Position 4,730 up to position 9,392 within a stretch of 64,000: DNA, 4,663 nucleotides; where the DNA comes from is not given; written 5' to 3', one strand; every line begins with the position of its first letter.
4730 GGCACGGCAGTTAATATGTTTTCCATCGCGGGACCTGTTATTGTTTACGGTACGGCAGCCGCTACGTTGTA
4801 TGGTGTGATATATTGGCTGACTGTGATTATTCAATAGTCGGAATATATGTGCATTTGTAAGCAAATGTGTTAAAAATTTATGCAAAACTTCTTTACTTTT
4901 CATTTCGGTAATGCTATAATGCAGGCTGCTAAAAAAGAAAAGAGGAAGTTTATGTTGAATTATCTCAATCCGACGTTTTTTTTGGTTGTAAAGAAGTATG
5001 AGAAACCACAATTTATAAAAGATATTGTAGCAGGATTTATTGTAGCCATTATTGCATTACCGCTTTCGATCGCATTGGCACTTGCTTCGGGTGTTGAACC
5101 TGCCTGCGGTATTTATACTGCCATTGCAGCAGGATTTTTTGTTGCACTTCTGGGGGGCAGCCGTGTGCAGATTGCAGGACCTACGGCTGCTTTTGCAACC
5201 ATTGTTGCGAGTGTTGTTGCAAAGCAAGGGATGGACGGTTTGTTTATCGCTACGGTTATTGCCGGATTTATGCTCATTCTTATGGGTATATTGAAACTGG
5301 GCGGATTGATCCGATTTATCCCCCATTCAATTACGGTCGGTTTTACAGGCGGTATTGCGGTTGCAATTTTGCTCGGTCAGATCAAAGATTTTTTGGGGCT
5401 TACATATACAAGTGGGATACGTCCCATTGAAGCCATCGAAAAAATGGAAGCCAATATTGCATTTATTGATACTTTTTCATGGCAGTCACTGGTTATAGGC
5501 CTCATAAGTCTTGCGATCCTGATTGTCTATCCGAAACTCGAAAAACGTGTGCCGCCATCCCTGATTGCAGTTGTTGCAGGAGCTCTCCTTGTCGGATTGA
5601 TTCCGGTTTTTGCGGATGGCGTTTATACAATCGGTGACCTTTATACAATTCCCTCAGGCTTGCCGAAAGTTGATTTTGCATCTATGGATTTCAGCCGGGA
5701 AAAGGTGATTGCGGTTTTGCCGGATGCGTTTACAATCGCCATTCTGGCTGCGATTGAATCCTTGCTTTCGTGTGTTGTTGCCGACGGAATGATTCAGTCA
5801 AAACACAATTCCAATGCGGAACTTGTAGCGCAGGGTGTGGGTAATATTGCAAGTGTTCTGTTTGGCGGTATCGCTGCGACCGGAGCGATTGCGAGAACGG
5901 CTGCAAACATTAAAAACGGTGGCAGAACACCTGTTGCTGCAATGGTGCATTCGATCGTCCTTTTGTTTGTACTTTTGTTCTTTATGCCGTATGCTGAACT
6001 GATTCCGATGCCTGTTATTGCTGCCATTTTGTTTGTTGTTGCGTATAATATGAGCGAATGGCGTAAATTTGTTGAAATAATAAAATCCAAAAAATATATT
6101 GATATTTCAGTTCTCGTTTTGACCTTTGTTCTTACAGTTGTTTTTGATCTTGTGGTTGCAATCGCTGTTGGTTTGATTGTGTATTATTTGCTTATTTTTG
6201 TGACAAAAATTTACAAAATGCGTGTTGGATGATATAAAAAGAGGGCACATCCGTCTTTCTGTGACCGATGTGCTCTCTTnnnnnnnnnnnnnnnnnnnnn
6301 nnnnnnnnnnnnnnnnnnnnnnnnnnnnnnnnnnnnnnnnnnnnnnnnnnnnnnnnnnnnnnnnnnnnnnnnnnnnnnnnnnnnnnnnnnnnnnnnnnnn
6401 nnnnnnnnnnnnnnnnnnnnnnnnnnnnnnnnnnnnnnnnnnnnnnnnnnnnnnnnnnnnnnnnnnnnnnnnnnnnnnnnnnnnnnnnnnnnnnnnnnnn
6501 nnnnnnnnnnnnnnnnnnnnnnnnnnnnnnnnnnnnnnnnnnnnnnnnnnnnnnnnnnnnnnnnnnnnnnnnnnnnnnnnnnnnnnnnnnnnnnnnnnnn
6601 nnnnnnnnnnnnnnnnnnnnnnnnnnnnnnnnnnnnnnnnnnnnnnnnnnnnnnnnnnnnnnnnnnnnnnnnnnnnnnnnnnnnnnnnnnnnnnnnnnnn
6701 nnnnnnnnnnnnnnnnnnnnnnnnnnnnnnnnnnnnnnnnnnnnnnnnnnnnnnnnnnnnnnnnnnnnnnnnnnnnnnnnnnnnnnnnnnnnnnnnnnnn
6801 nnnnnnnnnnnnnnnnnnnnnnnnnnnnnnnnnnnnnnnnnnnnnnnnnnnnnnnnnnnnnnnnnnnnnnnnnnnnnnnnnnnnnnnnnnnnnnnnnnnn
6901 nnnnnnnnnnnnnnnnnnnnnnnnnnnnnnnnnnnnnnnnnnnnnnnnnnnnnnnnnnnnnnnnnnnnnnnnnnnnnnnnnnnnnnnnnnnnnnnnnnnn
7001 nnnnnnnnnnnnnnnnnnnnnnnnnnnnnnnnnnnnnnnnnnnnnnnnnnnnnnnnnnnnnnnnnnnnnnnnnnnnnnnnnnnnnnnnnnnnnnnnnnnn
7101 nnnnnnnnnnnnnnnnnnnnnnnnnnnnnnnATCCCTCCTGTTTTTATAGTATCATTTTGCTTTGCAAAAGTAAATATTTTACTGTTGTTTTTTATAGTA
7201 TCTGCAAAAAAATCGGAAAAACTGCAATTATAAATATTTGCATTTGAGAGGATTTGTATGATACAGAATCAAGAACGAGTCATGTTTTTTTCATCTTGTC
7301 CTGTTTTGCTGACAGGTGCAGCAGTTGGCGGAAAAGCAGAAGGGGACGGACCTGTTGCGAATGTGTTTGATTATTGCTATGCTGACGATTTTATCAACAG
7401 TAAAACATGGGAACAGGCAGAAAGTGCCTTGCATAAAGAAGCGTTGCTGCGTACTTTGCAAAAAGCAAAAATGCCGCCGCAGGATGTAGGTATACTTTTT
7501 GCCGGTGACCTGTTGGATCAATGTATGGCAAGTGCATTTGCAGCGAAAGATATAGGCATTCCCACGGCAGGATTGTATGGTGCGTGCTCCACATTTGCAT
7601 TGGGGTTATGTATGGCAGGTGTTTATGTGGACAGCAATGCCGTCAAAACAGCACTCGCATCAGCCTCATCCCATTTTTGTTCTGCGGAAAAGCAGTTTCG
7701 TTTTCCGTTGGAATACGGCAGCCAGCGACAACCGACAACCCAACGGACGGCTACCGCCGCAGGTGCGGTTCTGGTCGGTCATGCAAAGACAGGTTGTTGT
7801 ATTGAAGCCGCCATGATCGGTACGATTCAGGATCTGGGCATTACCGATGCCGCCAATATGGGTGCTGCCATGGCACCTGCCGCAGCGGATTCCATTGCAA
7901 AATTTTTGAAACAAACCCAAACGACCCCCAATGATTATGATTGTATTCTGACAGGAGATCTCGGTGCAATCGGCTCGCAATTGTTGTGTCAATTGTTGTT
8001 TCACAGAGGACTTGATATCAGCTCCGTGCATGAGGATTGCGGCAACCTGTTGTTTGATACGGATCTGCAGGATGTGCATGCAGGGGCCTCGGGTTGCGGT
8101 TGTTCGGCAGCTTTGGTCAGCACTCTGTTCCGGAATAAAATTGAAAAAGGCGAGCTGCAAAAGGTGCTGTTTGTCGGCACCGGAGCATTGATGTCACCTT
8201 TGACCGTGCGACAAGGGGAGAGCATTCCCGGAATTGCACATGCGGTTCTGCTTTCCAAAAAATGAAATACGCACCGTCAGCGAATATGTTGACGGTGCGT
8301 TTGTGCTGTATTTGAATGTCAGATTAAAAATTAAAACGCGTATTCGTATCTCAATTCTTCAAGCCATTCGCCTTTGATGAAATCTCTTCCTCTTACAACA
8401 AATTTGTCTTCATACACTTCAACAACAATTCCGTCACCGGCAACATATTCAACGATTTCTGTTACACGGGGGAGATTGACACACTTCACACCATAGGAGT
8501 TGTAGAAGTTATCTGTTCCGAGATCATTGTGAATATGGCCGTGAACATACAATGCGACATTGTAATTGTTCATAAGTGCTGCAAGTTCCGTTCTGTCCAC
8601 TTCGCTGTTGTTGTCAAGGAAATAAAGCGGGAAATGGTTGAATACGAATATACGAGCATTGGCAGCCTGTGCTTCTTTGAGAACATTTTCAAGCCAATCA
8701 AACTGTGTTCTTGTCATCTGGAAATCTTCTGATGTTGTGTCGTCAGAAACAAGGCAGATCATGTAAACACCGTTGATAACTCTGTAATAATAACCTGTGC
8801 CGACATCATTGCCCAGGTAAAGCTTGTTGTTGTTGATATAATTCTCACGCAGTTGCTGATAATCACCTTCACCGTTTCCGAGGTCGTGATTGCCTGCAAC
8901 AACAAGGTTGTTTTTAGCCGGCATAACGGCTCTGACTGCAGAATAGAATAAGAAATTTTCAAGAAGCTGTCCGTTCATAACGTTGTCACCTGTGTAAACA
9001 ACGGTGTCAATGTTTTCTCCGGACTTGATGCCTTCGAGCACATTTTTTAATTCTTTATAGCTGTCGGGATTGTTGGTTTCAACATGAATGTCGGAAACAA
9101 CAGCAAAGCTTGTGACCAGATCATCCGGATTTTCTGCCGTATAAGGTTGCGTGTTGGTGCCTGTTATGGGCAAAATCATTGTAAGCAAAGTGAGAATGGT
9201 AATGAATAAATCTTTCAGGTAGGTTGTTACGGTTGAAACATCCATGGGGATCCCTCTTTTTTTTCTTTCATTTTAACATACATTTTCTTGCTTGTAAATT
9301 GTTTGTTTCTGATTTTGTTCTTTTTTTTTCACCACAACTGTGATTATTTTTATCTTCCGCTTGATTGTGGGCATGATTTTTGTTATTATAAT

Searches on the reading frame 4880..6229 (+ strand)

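Call 20: search_protein_families(library=pfam, proteins=[window:4880-6229:+], max_evalue=0.001)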
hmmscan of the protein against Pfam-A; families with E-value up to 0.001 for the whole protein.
window:4880-6229:+ (450 aa): 2 families
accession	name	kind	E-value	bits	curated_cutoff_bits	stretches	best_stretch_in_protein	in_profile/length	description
PF00916.26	Sulfate_transp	-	3.8e-81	273.2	23.2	1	45-414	1-379/380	Sulfate permease family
PF16983.11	MFS_MOT1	-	0.00013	22.7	30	1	302-390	25-110/111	Molybdate transporter of MFS superfamily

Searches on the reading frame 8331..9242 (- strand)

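Call 20: search_protein_families(library=pfam, proteins=[window:8331-9242:-], max_evalue=0.001)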
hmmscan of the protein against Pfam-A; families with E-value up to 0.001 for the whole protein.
window:8331-9242:- (303 aa): 2 families
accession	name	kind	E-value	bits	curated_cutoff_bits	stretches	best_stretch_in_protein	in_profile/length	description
PF00149.33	Metallophos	-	2.4e-21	77.5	21.5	1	45-239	2-190/191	Calcineurin-like phosphoesterase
PF12850.12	Metallophos_2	-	5e-07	30.3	27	1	46-240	3-119/154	Calcineurin-like phosphoesterase superfamily domain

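Call 89: search_protein_families(library=pfam, proteins=[window:8331-9242:-], max_evalue=0.001)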
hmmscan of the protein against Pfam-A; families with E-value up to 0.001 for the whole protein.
window:8331-9242:- (303 aa): 2 families
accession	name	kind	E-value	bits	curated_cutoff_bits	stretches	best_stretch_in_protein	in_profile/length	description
PF00149.33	Metallophos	-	2.4e-21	77.5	21.5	1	45-239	2-190/191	Calcineurin-like phosphoesterase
PF12850.12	Metallophos_2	-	5e-07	30.3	27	1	46-240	3-119/154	Calcineurin-like phosphoesterase superfamily domain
